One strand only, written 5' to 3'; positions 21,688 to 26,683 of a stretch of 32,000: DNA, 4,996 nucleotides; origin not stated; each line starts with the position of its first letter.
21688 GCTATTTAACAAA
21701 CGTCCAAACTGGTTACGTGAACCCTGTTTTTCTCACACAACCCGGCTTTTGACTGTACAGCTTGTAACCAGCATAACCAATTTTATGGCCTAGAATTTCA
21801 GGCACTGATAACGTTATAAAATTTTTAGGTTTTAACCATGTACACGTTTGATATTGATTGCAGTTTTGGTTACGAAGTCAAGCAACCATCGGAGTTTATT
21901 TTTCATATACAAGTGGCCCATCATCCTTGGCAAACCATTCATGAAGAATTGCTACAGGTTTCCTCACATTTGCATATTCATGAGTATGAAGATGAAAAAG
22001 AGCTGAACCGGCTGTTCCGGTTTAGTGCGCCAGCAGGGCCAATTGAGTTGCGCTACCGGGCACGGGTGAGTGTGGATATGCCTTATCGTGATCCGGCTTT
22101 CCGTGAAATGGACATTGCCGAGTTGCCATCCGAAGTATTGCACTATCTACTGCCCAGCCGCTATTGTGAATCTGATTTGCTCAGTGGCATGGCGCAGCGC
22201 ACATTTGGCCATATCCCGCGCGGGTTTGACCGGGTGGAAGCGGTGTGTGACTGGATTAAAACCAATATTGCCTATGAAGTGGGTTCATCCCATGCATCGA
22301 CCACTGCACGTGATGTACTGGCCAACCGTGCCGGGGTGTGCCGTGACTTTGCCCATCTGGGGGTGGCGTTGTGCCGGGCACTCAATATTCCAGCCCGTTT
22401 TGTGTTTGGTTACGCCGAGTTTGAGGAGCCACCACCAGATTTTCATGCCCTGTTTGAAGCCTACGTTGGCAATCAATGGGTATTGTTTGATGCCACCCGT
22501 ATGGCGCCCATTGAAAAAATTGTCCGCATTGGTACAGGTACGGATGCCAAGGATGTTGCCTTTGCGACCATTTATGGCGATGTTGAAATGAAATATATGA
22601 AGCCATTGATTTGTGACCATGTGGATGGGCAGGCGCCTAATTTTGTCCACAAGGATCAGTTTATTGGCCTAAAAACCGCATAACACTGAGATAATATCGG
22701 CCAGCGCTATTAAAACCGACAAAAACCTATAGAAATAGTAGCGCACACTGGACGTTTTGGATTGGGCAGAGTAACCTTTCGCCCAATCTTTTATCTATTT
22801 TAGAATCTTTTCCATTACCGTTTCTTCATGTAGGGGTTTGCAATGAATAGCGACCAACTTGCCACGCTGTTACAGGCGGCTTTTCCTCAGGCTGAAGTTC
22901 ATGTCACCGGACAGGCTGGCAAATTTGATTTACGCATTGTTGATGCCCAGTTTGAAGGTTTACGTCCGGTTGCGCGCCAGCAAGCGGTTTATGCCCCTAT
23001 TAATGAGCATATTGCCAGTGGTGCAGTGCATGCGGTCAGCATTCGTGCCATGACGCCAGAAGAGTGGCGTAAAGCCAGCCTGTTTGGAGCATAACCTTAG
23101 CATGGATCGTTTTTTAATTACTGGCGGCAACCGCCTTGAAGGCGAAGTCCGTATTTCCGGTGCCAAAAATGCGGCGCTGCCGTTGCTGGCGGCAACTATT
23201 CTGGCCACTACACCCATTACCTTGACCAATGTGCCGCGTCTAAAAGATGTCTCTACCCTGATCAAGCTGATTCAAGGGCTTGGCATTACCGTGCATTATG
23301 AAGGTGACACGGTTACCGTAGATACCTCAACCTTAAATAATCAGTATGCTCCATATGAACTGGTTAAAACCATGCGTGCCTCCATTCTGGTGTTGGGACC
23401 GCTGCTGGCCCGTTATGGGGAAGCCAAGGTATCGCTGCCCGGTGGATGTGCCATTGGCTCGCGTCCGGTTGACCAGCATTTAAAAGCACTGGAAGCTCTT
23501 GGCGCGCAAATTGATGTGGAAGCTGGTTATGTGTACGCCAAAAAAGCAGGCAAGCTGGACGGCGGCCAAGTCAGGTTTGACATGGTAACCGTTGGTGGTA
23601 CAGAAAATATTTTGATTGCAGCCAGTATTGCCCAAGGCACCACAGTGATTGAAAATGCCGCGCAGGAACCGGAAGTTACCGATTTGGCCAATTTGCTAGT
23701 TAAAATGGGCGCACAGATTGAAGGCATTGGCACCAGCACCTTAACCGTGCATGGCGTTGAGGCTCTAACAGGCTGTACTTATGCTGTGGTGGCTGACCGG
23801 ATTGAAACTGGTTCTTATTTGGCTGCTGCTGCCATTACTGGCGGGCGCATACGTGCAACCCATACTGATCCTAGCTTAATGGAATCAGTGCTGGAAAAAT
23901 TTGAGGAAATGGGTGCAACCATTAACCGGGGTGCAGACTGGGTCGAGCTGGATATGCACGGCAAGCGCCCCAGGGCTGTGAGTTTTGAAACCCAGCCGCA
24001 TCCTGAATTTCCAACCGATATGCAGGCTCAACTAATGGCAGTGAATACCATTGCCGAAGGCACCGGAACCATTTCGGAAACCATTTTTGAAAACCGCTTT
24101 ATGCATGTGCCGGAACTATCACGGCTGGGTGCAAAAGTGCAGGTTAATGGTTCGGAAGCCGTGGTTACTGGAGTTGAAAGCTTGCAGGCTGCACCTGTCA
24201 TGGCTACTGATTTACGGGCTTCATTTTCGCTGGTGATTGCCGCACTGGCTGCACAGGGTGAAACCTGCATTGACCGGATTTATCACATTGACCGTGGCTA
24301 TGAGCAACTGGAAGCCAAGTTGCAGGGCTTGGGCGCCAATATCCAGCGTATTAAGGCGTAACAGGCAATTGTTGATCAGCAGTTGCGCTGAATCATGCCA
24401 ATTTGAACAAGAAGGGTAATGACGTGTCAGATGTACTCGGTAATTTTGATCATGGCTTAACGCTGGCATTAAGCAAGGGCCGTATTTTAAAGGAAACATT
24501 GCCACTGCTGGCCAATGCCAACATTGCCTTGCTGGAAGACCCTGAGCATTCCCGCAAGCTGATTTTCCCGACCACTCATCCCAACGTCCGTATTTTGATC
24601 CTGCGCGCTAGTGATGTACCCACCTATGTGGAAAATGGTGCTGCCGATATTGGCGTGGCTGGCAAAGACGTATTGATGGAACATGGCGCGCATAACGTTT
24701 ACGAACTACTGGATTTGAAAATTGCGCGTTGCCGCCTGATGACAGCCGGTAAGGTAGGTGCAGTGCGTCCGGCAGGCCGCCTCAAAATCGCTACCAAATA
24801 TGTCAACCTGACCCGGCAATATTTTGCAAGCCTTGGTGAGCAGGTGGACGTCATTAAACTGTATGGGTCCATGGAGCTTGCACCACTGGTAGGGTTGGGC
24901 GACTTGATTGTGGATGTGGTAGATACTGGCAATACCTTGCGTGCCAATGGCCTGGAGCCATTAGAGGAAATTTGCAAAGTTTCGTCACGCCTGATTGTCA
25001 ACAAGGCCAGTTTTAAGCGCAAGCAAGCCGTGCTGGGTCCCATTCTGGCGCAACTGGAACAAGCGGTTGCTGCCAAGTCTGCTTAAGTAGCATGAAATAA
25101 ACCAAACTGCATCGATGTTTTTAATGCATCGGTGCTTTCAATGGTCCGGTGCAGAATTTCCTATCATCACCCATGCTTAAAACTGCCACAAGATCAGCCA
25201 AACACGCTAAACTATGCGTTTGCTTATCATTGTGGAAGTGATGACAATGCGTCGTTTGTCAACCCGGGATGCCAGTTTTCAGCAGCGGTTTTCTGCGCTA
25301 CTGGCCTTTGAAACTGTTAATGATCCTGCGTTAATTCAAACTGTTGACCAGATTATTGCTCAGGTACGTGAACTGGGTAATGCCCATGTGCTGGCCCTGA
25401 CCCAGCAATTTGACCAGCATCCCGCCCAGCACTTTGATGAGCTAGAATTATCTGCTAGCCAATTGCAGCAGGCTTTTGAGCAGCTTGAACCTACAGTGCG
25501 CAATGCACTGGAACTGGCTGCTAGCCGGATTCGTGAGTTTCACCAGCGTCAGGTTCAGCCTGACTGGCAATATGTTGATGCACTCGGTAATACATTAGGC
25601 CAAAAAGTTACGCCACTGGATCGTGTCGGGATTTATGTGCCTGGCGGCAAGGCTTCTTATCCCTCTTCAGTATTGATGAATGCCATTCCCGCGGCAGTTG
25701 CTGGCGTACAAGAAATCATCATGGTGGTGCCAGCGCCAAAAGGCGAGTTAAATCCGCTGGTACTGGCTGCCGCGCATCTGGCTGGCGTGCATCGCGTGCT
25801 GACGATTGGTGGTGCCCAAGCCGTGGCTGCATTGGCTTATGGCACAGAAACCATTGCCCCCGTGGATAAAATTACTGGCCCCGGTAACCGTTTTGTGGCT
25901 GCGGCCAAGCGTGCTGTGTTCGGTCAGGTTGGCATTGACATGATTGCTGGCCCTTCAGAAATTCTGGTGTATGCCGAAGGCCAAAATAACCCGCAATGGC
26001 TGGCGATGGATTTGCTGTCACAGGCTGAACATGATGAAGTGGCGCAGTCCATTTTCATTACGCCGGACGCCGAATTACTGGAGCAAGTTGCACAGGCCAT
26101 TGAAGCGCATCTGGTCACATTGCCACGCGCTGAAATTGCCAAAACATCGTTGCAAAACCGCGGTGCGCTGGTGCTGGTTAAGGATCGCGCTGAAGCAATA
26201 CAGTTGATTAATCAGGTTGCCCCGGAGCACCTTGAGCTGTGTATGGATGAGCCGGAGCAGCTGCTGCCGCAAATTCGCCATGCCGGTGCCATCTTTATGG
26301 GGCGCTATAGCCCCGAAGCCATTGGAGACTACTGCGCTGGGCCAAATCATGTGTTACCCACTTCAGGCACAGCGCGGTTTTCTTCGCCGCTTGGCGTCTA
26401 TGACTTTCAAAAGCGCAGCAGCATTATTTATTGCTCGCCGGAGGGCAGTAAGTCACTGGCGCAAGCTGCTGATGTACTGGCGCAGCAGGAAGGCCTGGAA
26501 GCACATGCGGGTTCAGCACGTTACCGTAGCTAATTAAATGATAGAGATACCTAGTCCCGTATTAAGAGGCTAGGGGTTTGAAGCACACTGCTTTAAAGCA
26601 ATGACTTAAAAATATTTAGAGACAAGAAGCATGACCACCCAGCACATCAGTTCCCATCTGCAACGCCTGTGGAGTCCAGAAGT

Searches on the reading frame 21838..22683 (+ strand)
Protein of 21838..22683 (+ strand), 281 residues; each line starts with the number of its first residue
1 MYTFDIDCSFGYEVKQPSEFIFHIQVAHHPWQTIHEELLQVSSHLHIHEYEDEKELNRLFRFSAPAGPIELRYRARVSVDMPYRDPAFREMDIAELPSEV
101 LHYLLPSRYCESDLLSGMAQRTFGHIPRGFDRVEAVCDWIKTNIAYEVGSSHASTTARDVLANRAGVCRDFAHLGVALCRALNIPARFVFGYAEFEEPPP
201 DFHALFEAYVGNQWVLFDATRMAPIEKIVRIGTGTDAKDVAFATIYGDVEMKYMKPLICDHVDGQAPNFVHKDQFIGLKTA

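Call 116: search_protein_families(library=pfam, proteins=[window:21838-22683:+], max_evalue=0.00001)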
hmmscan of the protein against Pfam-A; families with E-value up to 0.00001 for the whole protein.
window:21838-22683:+ (281 aa): 3 families
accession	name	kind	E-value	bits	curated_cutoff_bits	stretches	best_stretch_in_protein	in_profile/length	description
PF01841.26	Transglut_core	-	1e-21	77.7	23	1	120-219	5-108/108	Transglutaminase-like superfamily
PF21295.2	Bact_transglu_N_2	-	1.2e-07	32.4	27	1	4-98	3-100/101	Bacterial transglutaminase, N-terminal domain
PF04473.18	DUF553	-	7.9e-07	29.1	20.5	1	133-219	19-113/140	Transglutaminase-like domain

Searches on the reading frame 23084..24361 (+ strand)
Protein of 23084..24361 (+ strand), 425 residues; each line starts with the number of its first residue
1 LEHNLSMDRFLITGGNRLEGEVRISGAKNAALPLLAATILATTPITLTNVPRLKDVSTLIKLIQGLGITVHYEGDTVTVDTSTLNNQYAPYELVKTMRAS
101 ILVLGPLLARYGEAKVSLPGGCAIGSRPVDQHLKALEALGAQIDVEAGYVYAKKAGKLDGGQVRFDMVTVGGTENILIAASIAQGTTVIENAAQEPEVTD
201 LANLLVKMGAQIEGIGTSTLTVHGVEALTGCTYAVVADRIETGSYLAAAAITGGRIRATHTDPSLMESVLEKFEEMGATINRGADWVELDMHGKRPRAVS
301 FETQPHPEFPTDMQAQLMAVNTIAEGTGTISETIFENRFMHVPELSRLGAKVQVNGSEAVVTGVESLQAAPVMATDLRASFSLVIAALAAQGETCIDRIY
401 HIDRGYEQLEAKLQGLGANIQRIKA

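Call 116: search_protein_families(library=pfam, proteins=[window:23084-24361:+], max_evalue=0.00001)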
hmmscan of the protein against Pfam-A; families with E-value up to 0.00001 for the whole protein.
window:23084-24361:+ (425 aa): 1 family
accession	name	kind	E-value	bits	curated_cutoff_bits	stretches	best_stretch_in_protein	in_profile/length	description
PF00275.25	EPSP_synthase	-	1.5e-113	380.2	22.8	1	13-413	2-417/417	EPSP synthase (3-phosphoshikimate 1-carboxyvinyltransferase)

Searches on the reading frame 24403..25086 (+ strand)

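Call 116: search_protein_families(library=pfam, proteins=[window:24403-25086:+], max_evalue=0.00001)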
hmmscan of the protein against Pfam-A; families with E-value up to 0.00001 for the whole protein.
window:24403-25086:+ (227 aa): 1 family
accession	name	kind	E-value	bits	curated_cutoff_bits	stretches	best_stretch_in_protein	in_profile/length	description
PF01634.23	HisG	-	1.8e-53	181.1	25.5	1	68-219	1-157/158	ATP phosphoribosyltransferase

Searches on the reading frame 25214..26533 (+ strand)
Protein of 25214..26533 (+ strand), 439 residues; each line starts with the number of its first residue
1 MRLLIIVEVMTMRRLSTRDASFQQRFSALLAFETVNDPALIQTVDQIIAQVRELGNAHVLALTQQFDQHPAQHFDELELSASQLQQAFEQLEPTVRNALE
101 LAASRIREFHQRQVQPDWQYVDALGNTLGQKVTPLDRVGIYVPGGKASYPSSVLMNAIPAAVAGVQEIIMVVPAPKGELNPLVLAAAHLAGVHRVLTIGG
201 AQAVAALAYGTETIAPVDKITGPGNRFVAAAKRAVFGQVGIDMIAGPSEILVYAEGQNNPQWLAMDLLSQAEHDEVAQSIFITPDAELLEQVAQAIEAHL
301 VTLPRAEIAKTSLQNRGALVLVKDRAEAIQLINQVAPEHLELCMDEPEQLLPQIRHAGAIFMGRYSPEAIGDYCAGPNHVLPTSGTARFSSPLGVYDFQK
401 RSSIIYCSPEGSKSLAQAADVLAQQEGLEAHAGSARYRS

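Call 116: search_protein_families(library=pfam, proteins=[window:25214-26533:+], max_evalue=0.00001)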
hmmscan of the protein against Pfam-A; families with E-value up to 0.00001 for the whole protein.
window:25214-26533:+ (439 aa): 1 family
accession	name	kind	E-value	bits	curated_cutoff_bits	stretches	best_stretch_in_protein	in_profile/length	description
PF00815.25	Histidinol_dh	-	1.4e-169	564.9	27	1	37-438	8-410/411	Histidinol dehydrogenase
